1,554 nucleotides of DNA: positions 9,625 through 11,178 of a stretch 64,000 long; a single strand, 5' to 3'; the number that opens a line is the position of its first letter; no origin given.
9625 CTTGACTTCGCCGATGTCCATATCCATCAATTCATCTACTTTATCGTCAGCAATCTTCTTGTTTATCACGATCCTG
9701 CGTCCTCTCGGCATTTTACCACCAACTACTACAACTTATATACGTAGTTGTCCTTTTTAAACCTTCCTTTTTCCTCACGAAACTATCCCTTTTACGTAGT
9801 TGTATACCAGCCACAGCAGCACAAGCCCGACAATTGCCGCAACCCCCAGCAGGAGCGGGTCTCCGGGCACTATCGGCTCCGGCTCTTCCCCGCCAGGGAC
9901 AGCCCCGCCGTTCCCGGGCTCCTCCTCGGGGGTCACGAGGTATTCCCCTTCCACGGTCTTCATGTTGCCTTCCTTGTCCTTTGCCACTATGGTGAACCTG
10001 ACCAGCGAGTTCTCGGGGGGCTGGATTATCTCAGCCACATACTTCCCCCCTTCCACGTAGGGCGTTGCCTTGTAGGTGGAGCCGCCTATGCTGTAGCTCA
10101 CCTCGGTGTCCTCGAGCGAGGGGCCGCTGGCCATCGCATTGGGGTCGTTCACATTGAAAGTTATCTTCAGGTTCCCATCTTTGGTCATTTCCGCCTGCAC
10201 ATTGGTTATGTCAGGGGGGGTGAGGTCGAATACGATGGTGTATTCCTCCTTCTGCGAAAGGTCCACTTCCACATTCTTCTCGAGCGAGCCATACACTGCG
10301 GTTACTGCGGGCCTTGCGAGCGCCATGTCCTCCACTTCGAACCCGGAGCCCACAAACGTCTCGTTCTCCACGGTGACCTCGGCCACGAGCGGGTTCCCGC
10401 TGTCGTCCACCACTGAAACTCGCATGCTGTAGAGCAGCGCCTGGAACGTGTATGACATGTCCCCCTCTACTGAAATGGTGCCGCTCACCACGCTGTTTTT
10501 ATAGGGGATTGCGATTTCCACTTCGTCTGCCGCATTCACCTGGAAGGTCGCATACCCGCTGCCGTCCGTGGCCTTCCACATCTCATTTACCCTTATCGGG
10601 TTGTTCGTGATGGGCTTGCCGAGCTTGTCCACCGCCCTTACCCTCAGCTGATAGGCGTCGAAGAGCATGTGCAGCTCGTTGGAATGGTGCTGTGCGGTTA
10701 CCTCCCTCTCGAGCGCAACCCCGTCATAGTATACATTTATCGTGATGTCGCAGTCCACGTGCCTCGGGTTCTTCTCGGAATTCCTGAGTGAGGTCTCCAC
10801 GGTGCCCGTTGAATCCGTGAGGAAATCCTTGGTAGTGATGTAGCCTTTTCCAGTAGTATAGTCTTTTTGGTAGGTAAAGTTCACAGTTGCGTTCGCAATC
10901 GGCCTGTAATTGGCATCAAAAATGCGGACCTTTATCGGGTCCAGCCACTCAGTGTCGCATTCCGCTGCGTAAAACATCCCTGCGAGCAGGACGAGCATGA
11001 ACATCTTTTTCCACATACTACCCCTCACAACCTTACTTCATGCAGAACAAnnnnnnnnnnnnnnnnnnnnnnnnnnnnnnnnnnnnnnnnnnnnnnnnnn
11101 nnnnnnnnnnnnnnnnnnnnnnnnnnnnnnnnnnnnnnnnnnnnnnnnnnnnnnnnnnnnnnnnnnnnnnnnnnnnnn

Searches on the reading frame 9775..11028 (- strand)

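Call 20: search_protein_families(library=ncbifam, proteins=[window:9775-11028:-], max_evalue=0.01)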
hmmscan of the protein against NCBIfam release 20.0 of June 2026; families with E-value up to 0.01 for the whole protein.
window:9775-11028:- (417 aa): 2 families
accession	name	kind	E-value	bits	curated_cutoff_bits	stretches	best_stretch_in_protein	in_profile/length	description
TIGR04134.1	lipo_with_rSAM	hypoth_equivalog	0.00016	21.7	39.8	0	32-81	42-91/150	radical SAM-associated putative lipoprotein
NF052529.1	PG_M23_Pgp6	exception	0.001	17.8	600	1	259-363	129-227/452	peptidoglycan metallopeptidase Pgp6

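Call 91: search_protein_families(library=pfam, proteins=[window:9775-11028:-], max_evalue=0.001)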
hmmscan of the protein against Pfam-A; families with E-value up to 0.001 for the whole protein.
window:9775-11028:- (417 aa): 2 families
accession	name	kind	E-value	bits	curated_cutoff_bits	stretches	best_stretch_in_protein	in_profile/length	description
PF02369.22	Big_1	-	5.3e-08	33.3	34.9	1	32-90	21-75/93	Bacterial Ig-like domain (group 1)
PF17789.7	MG4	-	4e-07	30.6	24.7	0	126-168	16-64/95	Macroglobulin domain MG4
